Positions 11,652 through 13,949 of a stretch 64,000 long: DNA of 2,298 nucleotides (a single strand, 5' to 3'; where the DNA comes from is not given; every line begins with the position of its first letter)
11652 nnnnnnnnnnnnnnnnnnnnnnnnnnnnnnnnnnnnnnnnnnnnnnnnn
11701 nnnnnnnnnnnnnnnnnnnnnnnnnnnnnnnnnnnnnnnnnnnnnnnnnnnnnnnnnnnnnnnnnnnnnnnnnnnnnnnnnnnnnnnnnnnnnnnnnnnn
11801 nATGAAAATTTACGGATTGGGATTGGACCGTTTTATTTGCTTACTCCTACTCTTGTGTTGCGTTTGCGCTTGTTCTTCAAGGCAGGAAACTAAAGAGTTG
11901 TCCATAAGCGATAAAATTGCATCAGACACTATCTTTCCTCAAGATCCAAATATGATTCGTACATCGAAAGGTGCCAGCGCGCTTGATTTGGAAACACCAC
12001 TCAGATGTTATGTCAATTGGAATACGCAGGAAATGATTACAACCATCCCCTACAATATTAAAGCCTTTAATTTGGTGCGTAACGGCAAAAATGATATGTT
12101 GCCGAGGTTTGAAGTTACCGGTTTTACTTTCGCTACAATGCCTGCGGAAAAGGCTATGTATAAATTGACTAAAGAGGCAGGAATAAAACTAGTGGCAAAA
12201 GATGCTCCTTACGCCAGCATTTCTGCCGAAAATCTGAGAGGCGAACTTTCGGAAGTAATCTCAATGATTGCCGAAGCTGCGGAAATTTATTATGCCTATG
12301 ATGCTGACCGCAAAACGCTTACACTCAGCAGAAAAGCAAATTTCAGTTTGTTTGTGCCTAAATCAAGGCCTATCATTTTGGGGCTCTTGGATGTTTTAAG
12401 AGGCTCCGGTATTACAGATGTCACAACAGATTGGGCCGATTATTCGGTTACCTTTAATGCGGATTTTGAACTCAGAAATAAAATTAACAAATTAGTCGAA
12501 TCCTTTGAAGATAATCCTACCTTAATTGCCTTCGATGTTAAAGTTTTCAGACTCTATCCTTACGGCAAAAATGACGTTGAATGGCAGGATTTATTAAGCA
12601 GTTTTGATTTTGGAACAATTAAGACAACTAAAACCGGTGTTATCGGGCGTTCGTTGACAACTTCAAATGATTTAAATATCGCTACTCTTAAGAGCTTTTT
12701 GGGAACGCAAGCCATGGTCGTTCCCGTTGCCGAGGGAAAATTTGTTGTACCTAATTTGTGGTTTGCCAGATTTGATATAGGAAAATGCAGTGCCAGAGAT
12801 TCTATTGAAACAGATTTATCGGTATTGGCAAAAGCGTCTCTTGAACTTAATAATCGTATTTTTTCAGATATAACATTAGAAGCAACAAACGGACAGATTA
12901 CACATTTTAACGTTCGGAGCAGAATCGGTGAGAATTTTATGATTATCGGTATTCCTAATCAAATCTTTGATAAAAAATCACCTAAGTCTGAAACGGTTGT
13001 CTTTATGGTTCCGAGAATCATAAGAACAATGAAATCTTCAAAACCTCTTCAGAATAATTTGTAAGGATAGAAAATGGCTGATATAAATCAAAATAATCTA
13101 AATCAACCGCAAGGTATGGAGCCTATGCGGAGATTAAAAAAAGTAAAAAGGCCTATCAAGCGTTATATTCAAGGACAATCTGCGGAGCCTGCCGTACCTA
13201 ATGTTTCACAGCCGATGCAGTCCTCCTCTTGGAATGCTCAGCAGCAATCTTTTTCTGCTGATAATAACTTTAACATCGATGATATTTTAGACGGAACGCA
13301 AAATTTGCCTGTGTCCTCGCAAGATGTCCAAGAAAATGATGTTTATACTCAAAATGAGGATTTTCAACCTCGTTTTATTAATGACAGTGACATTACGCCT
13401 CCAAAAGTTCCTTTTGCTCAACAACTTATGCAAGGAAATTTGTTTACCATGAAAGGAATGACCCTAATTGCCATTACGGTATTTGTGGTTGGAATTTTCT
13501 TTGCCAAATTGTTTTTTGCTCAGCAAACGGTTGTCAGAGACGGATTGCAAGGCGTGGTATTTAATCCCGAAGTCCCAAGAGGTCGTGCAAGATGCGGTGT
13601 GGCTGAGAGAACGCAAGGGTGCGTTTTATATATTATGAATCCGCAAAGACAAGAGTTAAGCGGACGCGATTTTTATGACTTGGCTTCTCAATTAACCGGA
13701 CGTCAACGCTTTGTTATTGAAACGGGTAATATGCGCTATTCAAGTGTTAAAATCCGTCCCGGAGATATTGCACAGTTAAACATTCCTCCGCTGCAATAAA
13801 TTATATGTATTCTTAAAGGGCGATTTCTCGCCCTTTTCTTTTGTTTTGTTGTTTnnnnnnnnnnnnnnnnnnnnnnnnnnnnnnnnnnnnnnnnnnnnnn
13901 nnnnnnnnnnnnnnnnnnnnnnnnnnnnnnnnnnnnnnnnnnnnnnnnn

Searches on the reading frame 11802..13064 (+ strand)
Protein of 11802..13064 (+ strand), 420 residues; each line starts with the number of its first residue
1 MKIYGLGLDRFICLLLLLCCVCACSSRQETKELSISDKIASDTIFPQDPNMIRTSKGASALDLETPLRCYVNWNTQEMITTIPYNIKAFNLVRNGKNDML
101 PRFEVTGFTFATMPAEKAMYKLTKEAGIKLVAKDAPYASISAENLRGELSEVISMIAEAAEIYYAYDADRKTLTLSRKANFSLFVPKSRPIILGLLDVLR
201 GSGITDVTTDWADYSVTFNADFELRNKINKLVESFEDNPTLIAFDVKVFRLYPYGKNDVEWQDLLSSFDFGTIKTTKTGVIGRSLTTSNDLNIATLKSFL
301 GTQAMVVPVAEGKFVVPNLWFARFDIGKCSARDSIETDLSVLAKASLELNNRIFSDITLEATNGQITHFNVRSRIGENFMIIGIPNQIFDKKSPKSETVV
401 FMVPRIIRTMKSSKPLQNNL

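Call 8: search_protein_families(library=pfam, proteins=[window:11802-13064:+], max_evalue=0.01)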
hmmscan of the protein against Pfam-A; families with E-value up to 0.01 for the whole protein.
window:11802-13064:+ (420 aa): 0 families

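Call 18: search_protein_families(library=ncbifam, proteins=[window:11802-13064:+], max_evalue=0.01)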
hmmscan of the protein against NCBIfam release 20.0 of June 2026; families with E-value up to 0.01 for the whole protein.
window:11802-13064:+ (420 aa): 0 families

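Call 63: search_solved_structures(query=A2, max_evalue=5)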
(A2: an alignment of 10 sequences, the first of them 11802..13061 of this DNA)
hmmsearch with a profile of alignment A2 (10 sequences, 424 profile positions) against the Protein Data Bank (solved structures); distinct sequences matched with E-value up to 5: 5.
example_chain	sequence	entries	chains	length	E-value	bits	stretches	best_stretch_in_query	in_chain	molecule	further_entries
1fue_A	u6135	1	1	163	0.021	16.7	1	201-289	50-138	FLAVODOXIN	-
2bmv_A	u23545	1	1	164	0.036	15.9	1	201-289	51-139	FLAVODOXIN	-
2w5u_A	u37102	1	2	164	0.037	15.9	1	201-289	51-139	Flavodoxin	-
4e1p_A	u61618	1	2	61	2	10.1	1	192-230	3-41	Protein lsr2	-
4e1r_A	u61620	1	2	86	2.1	10.1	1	190-230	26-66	Protein lsr2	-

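Call 69: search_protein_families(library=pfam, alignment_id=A2, max_evalue=5)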
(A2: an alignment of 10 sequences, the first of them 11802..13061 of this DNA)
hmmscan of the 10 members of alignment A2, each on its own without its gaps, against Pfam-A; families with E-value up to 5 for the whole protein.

A. member 1, window:11802-13061:+ (420 aa): 0 families

B. families by the number of members that match (of 10 scanned): 1 family
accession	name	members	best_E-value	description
PF10613.14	Lig_chan-Glu_bd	1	0.088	Ligated ion channel L-glutamate- and glycine-binding site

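Call 71: find_homologous_proteins(query=window:11802-13061:+, max_evalue=0.001)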
Query window:11802-13061:+ (420 aa): 882 proteins with E <= 0.001 among 6555 candidates; the best 120 are listed.
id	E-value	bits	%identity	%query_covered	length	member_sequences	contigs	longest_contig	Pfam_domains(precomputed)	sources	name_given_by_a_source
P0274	5.1e-277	936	100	100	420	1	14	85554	-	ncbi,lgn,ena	-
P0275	3.6e-256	867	91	100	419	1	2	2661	-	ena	-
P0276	1.4e-241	819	90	95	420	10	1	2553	-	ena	-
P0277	2.5e-238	809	87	98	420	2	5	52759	-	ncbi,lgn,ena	-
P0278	9.8e-238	807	86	98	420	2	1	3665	-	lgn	-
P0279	2.3e-237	806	85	98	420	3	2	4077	-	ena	-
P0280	2.3e-237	805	85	98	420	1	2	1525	-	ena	-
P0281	4.3e-237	805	87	97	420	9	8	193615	-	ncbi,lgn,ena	-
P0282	7.9e-232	787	85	98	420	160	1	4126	-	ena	-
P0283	1.0e-230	784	84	98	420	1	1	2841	-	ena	-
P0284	7.0e-230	781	84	98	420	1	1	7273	-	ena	-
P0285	7.2e-230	781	84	98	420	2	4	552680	-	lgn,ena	-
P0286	1.3e-229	780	84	98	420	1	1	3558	-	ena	-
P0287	4.8e-229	778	84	98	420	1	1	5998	-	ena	-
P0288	5.2e-229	778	84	98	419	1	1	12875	-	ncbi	ncbi:MAG: hypothetical protein ACLSE6_04700 [Alphaproteobacteria bacterium]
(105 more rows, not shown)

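Call 77: predict_structure(alignment_id=A6)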
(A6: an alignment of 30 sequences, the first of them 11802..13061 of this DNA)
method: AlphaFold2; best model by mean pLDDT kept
length: 420 residues; sequences in the alignment: 30
mean_pLDDT: 65.0   pTM: 0.57
mean pLDDT of the five models: 65.0, 64.6, 61.6, 60.5, 59.7
residues with pLDDT >= 90: 3; 70-90: 214; 50-70: 107; < 50: 96
segments of 3 or more residues with pLDDT < 50: 27-97, 268-282, 416-420
pLDDT, mean of each block of 10 residues (from residue 1): 58 85 59 41 34 34 37 26 30 43 79 89 85 84 83 82 76 80 76 75 66 74 76 74 79 69 57 47 50 67 76 77 72 71 78 75 63 62 55 63 72 49
secondary structure, 60 per line:
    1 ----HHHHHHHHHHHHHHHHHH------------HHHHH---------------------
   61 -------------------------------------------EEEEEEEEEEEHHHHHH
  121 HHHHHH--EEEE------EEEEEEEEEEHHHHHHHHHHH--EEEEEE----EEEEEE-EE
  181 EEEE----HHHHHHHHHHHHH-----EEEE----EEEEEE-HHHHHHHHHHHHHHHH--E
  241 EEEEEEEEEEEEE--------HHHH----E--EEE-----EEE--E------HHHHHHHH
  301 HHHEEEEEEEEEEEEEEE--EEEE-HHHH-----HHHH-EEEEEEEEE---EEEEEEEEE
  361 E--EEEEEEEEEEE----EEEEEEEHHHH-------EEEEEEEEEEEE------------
elements in order: H5-22 H35-39 E104-114 H115-126 E129-132 E139-148 H149-159 E162-167 E172-177 E179-184 H189-201 E207-210 E215-220 H222-237 E240-253 H262-265 E273-275 E281-283 H293-303 E304-318 E321-324 H326-329 H335-338 E340-348 E352-361 E364-374 E379-385 H386-389 E397-408

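Call 80: fold_search(model_id=the predicted structure, library=pdb)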
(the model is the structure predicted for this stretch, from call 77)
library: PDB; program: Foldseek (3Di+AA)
matches with E <= 10: 1357; with E <= 0.001: 48
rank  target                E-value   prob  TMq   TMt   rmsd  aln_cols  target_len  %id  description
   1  6w6m_A                4.8e-11  1.00  0.16  0.17  33.1       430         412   12  Single particle cryoEM structure of V. cholerae Type IV competence pilus secretin PilQ (released 2020-10-14)
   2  9u5s_A                8.8e-11  1.00  0.20  0.18  33.0       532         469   11  The structure of the BfpBG complex in the T4bP system (released 2025-11-05)
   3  7ah9_5O               3.0e-09  1.00  0.16  0.14  45.4       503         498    9  Substrate-engaged type 3 secretion system needle complex from Salmonella enterica typhimurium - SpaR state 1 (released 2021-03-17)
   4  5zdh_A                3.5e-09  1.00  0.17  0.15  32.1       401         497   11  CryoEM structure of ETEC Pilotin-Secretin AspS-GspD complex (released 2018-04-18)
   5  7ah9_5P               9.1e-09  1.00  0.17  0.15  47.6       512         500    9  Substrate-engaged type 3 secretion system needle complex from Salmonella enterica typhimurium - SpaR state 1 (released 2021-03-17)
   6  6q14_A                1.1e-08  1.00  0.15  0.13  44.3       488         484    8  Structure of the Salmonella SPI-1 injectisome NC-base (released 2019-10-23)
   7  6q15_B                1.4e-08  1.00  0.15  0.13  45.7       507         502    8  Structure of the Salmonella SPI-1 injectisome needle complex (released 2019-10-23)
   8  6q14_B                2.5e-08  1.00  0.15  0.13  43.9       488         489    8  Structure of the Salmonella SPI-1 injectisome NC-base (released 2019-10-23)
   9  5wq8_A                3.0e-08  1.00  0.19  0.16  34.2       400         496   12  CryoEM structure of type II secretion system secretin GspD in Vibrio cholerae (released 2016-12-28)
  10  6q15_A                3.5e-08  1.00  0.16  0.14  45.2       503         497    8  Structure of the Salmonella SPI-1 injectisome needle complex (released 2019-10-23)
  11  7ah9_5K               4.4e-08  1.00  0.15  0.13  44.2       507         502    9  Substrate-engaged type 3 secretion system needle complex from Salmonella enterica typhimurium - SpaR state 1 (released 2021-03-17)
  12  7ah9_5D               4.6e-08  1.00  0.16  0.13  49.1       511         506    9  Substrate-engaged type 3 secretion system needle complex from Salmonella enterica typhimurium - SpaR state 1 (released 2021-03-17)
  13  7ah9_5B               5.2e-08  1.00  0.17  0.15  50.0       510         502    9  Substrate-engaged type 3 secretion system needle complex from Salmonella enterica typhimurium - SpaR state 1 (released 2021-03-17)
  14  7ah9_5M               6.5e-08  1.00  0.16  0.14  45.6       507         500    9  Substrate-engaged type 3 secretion system needle complex from Salmonella enterica typhimurium - SpaR state 1 (released 2021-03-17)
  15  7ah9_5C               1.1e-07  1.00  0.14  0.12  47.6       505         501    9  Substrate-engaged type 3 secretion system needle complex from Salmonella enterica typhimurium - SpaR state 1 (released 2021-03-17)
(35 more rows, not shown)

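Call 91: search_dna_similar(query=window:11802-13061:+, collection=plasmids, mode=protein, max_evalue=0.001, max_rows=10)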
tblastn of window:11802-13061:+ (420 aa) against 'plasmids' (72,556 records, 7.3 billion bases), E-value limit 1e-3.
No match.

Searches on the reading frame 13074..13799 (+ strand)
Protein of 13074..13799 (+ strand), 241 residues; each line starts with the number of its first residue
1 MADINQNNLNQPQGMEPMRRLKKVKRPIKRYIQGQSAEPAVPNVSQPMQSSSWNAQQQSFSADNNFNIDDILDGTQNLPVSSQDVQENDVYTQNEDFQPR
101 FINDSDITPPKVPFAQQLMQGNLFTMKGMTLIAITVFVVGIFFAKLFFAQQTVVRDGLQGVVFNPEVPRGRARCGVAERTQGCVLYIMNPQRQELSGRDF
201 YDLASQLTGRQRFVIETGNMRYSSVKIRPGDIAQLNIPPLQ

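Call 8: search_protein_families(library=pfam, proteins=[window:13074-13799:+], max_evalue=0.01)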
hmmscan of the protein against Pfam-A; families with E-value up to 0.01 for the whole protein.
window:13074-13799:+ (241 aa): 0 families

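Call 18: search_protein_families(library=ncbifam, proteins=[window:13074-13799:+], max_evalue=0.01)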
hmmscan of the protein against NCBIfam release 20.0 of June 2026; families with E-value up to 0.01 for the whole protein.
window:13074-13799:+ (241 aa): 0 families

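Call 65: search_solved_structures(query=A4, max_evalue=5)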
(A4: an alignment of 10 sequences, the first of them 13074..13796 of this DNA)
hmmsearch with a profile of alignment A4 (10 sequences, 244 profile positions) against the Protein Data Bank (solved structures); distinct sequences matched with E-value up to 5: 0.

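Call 81: search_protein_families(library=pfam, alignment_id=A4, max_evalue=5)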
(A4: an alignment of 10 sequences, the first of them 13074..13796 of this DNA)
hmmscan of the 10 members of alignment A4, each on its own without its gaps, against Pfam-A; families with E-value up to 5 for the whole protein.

A. member 1, window:13074-13796:+ (241 aa): 1 family
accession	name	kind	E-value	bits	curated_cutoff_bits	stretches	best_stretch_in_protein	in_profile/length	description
PF15952.10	ESM4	-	0.056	14.3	27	1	4-87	15-88/173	Enhancer of split M4 family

B. families by the number of members that match (of 10 scanned): 10 families
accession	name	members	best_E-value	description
PF23906.1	DUF7248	5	0.056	Family of unknown function (DUF7248)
PF21573.3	ForC_N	1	0.0033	Formin C, N-terminal domain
PF01176.25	eIF-1a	1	0.042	Translation initiation factor 1A / IF-1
PF15952.10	ESM4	1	0.056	Enhancer of split M4 family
PF15339.11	Afaf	1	0.058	Acrosome formation-associated factor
PF06305.16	LapA_dom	1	0.086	Lipopolysaccharide assembly protein A domain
PF08626.16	TRAPPC9-Trs120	1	0.14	Transport protein Trs120 or TRAPPC9, TRAPP II complex subunit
PF10669.14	Phage_Gp23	1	0.18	Protein gp23 (Bacteriophage A118)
PF25258.1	DUF7859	1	0.2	Family of unknown function (DUF7859)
PF05552.17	MS_channel_1st_1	1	1.9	Mechanosensitive ion channel, conserved TM helix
